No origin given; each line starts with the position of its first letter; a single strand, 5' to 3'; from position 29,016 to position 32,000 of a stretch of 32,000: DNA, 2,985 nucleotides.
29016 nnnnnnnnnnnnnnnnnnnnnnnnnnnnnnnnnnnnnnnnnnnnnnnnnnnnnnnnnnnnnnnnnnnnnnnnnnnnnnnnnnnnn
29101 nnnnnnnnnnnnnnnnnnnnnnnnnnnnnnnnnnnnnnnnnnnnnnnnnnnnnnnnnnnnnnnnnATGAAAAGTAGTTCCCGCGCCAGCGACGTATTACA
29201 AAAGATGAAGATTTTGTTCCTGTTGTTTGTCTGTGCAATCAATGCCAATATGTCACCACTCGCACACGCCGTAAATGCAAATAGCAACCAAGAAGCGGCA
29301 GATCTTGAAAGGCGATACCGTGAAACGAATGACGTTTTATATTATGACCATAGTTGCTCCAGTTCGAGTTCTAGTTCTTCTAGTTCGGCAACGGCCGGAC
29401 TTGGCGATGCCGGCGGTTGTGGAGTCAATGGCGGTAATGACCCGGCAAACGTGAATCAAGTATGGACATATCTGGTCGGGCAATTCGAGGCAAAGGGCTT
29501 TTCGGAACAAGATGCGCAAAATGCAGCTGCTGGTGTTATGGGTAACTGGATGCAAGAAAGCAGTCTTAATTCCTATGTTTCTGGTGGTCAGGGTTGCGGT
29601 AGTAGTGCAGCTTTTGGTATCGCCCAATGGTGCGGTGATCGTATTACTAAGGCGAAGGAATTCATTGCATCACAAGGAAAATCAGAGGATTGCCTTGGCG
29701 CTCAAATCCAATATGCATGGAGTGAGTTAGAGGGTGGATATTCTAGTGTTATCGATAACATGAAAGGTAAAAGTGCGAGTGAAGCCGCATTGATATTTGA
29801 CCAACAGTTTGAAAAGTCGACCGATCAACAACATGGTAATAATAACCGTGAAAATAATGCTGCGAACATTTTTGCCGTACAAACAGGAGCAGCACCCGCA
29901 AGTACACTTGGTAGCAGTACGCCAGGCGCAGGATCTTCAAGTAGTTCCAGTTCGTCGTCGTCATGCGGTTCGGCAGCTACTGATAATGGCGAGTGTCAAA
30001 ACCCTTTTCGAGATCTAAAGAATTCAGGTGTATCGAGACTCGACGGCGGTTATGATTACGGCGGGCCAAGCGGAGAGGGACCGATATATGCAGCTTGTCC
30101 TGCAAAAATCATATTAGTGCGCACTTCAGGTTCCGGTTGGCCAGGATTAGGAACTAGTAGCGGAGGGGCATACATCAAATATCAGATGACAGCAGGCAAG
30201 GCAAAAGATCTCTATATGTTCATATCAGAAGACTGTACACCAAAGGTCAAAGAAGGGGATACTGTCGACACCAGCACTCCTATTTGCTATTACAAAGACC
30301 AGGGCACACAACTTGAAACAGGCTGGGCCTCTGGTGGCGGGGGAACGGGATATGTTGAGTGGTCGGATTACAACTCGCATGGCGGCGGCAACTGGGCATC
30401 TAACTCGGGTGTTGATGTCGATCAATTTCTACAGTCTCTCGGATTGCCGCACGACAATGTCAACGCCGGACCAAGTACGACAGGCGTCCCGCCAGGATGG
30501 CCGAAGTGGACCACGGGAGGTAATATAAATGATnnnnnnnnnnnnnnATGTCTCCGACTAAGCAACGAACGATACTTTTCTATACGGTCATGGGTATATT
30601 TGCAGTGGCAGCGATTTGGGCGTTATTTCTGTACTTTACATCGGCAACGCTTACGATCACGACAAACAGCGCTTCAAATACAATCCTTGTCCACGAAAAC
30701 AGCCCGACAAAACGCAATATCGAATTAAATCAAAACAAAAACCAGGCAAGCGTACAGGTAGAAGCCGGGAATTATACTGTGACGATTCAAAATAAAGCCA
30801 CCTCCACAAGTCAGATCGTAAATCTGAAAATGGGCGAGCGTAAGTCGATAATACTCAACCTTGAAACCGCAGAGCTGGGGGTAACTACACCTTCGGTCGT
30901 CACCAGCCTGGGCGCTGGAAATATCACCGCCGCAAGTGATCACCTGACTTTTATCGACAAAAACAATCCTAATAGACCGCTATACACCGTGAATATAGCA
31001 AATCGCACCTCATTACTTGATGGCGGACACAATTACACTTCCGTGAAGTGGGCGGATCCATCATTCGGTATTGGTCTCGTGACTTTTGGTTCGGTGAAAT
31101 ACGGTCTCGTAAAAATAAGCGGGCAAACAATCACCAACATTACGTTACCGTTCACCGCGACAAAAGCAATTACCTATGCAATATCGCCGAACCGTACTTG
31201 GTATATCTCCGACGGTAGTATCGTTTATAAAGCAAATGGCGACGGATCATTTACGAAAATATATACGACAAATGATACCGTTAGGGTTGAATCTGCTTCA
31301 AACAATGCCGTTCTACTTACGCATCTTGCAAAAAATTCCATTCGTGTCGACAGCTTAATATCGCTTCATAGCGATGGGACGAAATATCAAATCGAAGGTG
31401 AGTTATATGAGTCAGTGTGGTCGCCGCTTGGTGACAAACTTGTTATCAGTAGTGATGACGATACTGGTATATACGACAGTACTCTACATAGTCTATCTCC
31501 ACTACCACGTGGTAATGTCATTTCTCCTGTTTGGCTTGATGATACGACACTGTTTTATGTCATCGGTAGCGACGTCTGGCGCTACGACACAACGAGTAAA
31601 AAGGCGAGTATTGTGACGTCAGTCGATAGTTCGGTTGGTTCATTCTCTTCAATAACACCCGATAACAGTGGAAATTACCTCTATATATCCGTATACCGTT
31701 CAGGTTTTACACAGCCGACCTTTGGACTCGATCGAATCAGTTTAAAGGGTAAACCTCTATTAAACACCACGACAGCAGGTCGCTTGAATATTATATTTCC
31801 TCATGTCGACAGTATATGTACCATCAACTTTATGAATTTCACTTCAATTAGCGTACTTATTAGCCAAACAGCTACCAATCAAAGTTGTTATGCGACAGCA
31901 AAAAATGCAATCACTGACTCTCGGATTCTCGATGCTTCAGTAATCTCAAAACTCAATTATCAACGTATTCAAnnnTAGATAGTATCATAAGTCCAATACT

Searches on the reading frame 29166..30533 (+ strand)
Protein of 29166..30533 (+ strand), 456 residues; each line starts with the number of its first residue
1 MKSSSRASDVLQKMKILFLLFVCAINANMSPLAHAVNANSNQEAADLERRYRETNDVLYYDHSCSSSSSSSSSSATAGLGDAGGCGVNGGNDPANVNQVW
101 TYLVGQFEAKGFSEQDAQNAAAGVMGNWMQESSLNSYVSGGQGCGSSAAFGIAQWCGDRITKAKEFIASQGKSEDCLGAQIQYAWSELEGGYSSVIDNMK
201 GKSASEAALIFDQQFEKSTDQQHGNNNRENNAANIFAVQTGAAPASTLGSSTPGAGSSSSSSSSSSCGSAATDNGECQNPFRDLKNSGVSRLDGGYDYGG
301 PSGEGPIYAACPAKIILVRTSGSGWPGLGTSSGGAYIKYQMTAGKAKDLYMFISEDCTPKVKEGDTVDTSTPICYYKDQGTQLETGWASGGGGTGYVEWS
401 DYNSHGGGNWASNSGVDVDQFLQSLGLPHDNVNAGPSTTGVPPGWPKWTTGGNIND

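Call 8: search_protein_families(library=pfam, proteins=[window:29166-30533:+], max_evalue=0.01)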
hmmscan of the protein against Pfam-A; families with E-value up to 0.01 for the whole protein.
window:29166-30533:+ (456 aa): 2 families
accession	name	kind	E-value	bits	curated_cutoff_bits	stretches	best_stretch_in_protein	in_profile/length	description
PF18013.6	Phage_lysozyme2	-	3.6e-24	86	28.2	1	98-237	5-138/140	Phage tail lysozyme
PF25184.1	YxzE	-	0.0036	18.7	40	1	16-86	8-62/65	YxzE-like putative bacteriocin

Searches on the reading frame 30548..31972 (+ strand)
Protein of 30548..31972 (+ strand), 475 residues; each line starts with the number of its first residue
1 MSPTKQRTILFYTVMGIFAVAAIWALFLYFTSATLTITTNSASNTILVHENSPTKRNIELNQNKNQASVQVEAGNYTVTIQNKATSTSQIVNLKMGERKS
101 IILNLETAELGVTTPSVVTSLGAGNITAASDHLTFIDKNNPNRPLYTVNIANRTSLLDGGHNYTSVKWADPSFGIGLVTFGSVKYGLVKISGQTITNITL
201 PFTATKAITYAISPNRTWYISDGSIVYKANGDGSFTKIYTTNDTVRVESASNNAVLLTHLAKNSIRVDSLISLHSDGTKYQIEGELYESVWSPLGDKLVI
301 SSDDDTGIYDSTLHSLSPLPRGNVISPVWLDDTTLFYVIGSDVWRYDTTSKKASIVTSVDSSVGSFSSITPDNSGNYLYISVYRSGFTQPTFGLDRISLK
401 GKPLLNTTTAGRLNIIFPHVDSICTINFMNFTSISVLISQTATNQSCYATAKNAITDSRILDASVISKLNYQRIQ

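Call 8: search_protein_families(library=pfam, proteins=[window:30548-31972:+], max_evalue=0.01)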
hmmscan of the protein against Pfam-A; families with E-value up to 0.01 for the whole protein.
window:30548-31972:+ (475 aa): 0 families

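Call 86: find_encoding_contigs(protein=window:30548-31972:+, flank=10000, max_places=1)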
Protein window:30548-31972:+ (475 aa): 8 contigs read that carry it; 1 place shown.
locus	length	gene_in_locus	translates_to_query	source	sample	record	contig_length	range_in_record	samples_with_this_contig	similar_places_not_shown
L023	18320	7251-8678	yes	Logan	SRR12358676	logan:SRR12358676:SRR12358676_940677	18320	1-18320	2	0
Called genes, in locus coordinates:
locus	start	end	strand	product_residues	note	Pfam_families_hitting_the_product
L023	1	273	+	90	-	?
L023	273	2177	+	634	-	PF12846:AAA_10 (faint), PF01935:DUF87, PF19044:P-loop_TraG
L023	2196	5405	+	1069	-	-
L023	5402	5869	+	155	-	-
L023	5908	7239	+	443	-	PF18013:Phage_lysozyme2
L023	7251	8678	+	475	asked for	-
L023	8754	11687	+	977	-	PF01551:Peptidase_M23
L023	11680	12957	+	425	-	PF18013:Phage_lysozyme2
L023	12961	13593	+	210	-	PF13620:CarboxypepD_reg (weak), PF08308:PEGA (weak)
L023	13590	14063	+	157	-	-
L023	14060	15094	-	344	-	PF02463:SMC_N, PF13175:AAA_15, PF13476:AAA_23, PF13555:AAA_29 (weak), PF13304:AAA_21 (weak)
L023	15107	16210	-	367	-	PF00712:DNA_pol3_beta, PF02767:DNA_pol3_beta_2, PF02768:DNA_pol3_beta_3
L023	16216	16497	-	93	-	-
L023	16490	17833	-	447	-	PF11638:DnaA_N, PF01695:IstB_IS21, PF00308:Bac_DnaA, PF00004:AAA, PF08299:Bac_DnaA_C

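Call 95: search_protein_families(library=phrogs, proteins=[L023:8754-11684:+, window:30548-31972:+], max_evalue=0.001)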
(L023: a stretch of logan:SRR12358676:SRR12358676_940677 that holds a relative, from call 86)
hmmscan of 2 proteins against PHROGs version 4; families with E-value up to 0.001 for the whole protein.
L023:8754-11684:+ (977 aa): 12 families
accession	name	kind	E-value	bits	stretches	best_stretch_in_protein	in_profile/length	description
phrog_3084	-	lysis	1.6e-21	77.8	1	847-972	11-138/468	endolysin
phrog_880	-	lysis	2.1e-18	68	1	856-972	29-140/435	endolysin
phrog_28394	-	unknown function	8.1e-12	45.9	1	834-964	180-296/303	-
phrog_14988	-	other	1.1e-11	45.9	1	850-965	27-141/272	peptidase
phrog_3578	-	lysis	3.2e-11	44.2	1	854-974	234-362/405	endolysin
phrog_28672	-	other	7.9e-11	42.2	1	841-955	271-378/397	metallo-endopeptidase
phrog_37190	-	other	1.4e-07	32.2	1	856-956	141-231/244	peptidase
phrog_7767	-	other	1.9e-06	28.7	1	855-972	20-123/194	metallo-endopeptidase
phrog_11037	-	unknown function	1.1e-05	25.8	1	868-958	199-291/365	-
phrog_16615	-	other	2.7e-05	24.2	1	854-952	417-506/529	peptidase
phrog_6985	-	lysis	3.3e-05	24.4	1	856-942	28-117/278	endolysin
phrog_13392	-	lysis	0.00044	20.9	0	891-950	88-147/308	endolysin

window:30548-31972:+ (475 aa): 0 families
